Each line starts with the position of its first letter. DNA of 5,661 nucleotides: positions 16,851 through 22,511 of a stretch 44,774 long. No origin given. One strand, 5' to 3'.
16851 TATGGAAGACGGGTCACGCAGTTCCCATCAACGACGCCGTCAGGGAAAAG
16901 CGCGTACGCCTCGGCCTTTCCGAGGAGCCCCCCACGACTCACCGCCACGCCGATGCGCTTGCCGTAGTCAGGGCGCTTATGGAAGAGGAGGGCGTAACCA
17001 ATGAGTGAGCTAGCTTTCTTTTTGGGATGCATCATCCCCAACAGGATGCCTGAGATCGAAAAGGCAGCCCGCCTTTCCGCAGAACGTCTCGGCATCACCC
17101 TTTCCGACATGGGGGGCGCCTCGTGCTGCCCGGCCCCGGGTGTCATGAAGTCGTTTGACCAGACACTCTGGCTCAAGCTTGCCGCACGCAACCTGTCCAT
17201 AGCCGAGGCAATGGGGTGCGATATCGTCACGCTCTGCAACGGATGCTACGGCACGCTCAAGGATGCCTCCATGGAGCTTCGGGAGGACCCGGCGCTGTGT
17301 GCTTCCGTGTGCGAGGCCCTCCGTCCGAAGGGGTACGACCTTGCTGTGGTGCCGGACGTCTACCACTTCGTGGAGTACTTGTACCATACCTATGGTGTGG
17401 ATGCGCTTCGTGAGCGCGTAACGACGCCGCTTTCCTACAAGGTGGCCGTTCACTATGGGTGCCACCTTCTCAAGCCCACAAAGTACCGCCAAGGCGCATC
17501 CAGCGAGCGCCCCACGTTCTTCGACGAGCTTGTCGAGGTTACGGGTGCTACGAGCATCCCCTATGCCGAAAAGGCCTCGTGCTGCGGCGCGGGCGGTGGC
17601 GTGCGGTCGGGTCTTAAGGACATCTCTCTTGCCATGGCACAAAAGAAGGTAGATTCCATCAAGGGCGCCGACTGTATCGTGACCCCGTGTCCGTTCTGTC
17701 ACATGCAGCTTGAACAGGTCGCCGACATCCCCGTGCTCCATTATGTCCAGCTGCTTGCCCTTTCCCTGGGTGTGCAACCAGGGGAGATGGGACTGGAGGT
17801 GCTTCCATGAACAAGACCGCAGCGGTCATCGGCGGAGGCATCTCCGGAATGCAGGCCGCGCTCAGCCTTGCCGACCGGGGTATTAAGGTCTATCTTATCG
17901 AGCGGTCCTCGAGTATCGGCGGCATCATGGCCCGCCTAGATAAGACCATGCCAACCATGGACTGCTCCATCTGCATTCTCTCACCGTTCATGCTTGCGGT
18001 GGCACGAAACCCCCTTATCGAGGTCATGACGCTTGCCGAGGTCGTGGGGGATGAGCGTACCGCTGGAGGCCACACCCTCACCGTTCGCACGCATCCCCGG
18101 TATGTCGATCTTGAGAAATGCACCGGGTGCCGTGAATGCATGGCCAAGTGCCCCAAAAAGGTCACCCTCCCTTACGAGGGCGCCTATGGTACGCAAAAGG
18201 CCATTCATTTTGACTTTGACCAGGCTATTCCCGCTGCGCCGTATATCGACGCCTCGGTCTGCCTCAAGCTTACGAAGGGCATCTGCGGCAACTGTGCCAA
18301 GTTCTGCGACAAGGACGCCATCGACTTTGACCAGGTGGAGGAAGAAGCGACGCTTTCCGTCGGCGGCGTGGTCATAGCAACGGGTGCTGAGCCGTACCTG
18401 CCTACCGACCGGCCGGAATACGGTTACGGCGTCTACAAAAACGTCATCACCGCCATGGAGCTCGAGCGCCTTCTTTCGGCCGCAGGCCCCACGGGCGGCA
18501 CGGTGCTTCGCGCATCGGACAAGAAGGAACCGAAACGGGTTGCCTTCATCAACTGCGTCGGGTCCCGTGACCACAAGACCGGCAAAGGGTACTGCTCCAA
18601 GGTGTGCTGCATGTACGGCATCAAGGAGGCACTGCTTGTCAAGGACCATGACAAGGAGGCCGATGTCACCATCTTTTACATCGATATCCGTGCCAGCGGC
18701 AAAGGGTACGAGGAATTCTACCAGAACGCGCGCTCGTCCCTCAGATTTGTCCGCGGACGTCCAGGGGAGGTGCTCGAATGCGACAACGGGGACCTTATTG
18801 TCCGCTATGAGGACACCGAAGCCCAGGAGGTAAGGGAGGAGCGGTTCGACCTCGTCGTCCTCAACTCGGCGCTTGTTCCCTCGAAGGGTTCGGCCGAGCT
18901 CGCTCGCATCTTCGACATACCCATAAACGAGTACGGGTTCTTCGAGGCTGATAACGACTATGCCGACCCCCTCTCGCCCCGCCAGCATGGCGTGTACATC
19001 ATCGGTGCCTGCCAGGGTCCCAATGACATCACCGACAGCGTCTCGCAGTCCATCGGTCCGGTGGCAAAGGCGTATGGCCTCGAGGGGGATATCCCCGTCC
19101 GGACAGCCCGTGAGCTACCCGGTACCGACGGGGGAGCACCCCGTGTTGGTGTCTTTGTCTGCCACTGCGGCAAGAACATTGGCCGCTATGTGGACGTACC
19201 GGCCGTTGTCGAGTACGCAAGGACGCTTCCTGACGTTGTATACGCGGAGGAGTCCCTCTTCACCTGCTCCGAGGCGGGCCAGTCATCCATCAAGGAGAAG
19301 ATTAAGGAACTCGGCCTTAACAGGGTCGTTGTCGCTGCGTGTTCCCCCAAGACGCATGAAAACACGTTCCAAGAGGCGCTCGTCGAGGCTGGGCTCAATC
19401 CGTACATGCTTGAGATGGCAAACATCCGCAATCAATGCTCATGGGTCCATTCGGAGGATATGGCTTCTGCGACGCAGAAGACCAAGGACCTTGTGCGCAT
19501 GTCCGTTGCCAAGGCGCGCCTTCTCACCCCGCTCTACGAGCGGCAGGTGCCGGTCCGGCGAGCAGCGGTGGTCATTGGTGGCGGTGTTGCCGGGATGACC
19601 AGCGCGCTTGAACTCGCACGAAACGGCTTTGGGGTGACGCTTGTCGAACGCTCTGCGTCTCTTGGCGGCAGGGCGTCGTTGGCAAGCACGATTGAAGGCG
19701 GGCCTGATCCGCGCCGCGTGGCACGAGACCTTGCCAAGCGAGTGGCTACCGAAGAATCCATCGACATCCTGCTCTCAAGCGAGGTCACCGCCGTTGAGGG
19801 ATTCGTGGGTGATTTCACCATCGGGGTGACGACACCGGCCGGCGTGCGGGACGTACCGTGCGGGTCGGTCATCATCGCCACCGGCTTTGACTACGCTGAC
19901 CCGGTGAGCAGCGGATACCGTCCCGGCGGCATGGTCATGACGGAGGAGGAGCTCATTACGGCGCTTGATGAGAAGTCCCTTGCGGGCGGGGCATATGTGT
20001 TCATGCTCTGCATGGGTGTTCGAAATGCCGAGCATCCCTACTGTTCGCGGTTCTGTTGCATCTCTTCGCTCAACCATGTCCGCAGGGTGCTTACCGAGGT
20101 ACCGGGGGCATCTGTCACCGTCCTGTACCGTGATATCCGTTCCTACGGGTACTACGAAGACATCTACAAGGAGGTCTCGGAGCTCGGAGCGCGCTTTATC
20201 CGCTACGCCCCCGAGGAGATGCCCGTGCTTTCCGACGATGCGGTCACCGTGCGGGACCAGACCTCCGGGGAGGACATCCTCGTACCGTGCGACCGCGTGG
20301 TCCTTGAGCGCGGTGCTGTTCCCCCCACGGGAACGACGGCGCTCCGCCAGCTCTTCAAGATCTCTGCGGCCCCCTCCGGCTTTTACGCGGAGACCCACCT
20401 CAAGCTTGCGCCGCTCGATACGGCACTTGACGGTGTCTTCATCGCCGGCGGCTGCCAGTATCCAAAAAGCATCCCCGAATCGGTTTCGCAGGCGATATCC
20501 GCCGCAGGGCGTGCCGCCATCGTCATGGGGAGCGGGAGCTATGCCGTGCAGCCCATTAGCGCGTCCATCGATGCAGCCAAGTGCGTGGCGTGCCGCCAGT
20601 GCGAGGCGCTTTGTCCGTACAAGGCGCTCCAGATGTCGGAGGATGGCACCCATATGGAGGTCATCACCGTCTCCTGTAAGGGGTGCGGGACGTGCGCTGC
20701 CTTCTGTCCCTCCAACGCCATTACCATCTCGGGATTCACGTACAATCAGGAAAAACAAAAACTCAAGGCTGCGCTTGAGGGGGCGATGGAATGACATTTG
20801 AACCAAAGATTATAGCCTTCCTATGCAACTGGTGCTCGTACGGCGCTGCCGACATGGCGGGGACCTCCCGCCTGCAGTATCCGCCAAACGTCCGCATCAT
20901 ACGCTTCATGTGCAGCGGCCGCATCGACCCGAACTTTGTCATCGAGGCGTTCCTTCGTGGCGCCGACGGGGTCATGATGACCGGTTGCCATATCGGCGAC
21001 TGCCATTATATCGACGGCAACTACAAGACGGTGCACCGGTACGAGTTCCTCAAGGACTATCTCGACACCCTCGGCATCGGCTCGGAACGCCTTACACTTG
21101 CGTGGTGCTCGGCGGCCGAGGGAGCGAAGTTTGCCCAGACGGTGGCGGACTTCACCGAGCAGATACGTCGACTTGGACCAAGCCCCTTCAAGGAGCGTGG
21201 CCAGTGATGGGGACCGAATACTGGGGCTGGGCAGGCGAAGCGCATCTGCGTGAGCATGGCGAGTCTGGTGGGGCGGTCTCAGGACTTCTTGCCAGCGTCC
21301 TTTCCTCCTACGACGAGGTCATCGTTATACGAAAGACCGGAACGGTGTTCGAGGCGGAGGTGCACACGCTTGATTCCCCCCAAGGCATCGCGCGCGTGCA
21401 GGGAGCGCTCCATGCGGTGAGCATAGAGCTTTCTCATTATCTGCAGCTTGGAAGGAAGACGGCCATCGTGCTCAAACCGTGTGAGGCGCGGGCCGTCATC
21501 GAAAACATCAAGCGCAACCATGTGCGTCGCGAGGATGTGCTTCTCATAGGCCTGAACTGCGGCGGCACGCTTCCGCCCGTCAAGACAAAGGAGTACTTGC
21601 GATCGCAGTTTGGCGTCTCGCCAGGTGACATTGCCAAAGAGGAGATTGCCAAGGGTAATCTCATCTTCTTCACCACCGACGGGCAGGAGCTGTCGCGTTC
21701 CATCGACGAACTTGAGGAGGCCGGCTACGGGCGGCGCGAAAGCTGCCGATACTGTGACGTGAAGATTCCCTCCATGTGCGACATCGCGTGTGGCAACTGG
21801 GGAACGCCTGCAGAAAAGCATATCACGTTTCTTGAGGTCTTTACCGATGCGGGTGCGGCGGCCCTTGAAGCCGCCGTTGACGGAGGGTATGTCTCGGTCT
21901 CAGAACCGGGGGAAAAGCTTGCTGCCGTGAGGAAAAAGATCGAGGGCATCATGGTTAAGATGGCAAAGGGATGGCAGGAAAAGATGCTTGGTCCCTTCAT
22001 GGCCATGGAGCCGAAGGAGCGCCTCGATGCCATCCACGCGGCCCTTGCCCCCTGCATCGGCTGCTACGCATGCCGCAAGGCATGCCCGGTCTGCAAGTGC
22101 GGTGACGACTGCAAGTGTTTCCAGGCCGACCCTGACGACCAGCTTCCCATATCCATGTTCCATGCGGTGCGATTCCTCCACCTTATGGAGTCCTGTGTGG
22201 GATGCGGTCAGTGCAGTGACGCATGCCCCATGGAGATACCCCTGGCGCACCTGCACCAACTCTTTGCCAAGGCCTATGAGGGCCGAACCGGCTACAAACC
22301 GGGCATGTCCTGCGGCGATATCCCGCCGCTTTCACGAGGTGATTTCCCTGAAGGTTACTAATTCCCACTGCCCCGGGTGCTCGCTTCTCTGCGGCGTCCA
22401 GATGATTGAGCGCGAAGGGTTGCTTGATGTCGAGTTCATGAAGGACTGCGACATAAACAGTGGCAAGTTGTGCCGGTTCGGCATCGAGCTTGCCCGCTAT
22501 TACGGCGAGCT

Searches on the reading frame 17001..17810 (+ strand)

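Call 77: search_protein_families(library=pfam, proteins=[window:17001-17810:+], max_evalue=0.0001)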
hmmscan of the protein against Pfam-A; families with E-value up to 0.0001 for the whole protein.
window:17001-17810:+ (269 aa): 1 family
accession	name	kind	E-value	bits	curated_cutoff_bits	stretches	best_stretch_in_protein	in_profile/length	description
PF02754.22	CCG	-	3.1e-36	123.8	20.6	2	148-237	1-84/85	Cysteine-rich domain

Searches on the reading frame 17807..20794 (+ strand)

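Call 44: search_protein_families(library=pfam, proteins=[window:17807-20794:+], max_evalue=0.00001)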
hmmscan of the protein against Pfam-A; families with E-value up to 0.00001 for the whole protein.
window:17807-20794:+ (995 aa): 20 families
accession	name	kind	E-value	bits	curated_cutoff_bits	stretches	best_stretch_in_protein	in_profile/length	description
PF07992.20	Pyr_redox_2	-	1.1e-24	87.8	26.1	2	587-704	3-119/291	Pyridine nucleotide-disulphide oxidoreductase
PF13450.12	NAD_binding_8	-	2.9e-15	56.7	21.9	2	589-624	1-36/68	NAD(P)-binding Rossmann-like domain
PF12838.12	Fer4_7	-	3.2e-15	56.8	27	1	925-971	1-52/52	4Fe-4S dicluster domain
PF12831.13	FAD_oxidored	-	4.4e-15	56.3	27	2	6-42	3-39/416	FAD dependent oxidoreductase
PF01266.30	DAO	-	6.7e-15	55.9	27.9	1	588-627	3-42/353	FAD dependent oxidoreductase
PF00037.32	Fer4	-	7.5e-14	51.3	21.1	0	954-973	5-24/24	4Fe-4S binding domain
PF13237.11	Fer4_10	-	3.2e-12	46.6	25.5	1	920-968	3-53/53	4Fe-4S dicluster domain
PF00070.33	Pyr_redox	-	5.3e-11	43.3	22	0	5-38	2-35/82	Pyridine nucleotide-disulphide oxidoreductase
PF12837.12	Fer4_6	-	7.3e-11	41.9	25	0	920-941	3-24/24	4Fe-4S binding domain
PF00890.30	FAD_binding_2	-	1.5e-10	41.3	20.4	1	587-627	2-42/414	FAD binding domain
PF13738.12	Pyr_redox_3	-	3.3e-10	40.1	30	0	3-38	165-200/305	Pyridine nucleotide-disulphide oxidoreductase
PF14697.11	Fer4_21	-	7.9e-10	39.2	35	1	919-973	1-58/59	4Fe-4S dicluster domain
PF13187.11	Fer4_9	-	2.1e-09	37.7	27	1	925-972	1-52/52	4Fe-4S dicluster domain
PF01134.28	GIDA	-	8.4e-09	35.4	22.1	0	6-41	3-29/391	Glucose inhibited division protein A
PF01946.23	Thi4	-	1.1e-08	35.1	26.2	0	587-624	20-58/235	Thi4 family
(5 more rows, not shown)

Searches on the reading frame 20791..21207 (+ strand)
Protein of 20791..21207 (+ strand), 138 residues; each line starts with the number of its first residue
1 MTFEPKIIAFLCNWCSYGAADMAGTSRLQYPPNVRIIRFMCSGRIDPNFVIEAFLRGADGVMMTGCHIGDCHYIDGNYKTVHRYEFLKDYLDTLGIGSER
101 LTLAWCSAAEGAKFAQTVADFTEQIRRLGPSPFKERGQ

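Call 77: search_protein_families(library=pfam, proteins=[window:20791-21207:+], max_evalue=0.0001)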
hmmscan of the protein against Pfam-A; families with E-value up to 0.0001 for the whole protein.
window:20791-21207:+ (138 aa): 1 family
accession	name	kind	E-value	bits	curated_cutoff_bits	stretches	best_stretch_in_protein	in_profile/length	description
PF02662.21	FlpD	-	3e-55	185.9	22.3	1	7-129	1-123/123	Methyl-viologen-reducing hydrogenase, delta subunit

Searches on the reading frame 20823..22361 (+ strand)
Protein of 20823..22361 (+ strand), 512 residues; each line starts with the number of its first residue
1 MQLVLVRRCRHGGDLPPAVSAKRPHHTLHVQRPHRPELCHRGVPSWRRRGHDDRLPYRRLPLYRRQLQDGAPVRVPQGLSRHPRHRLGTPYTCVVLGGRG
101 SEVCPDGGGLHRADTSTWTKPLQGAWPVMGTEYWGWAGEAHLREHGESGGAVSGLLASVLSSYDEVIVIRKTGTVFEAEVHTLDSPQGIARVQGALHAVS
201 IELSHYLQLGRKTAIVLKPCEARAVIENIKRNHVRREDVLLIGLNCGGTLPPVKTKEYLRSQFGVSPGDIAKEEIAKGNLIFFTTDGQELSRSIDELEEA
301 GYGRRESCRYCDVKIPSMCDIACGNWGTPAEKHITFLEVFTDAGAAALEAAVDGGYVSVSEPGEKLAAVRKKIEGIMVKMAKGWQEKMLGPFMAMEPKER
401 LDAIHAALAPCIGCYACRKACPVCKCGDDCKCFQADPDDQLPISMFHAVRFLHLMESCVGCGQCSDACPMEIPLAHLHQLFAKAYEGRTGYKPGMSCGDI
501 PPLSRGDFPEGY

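Call 44: search_protein_families(library=pfam, proteins=[window:20823-22361:+], max_evalue=0.00001)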
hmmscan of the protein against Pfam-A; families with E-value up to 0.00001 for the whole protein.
window:20823-22361:+ (512 aa): 3 families
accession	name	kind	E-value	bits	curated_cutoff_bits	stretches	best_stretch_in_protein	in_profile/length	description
PF04432.18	FrhB_FdhB_C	-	2.9e-30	105.6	23.3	1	211-363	2-148/150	Coenzyme F420 hydrogenase/dehydrogenase, beta subunit C terminus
PF04422.18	FrhB_FdhB_N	-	3.1e-06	27.7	22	1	133-202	2-72/78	Coenzyme F420 hydrogenase/dehydrogenase, beta subunit N-term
PF12797.12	Fer4_2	-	9.7e-06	25.7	24.5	0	455-469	7-21/22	4Fe-4S binding domain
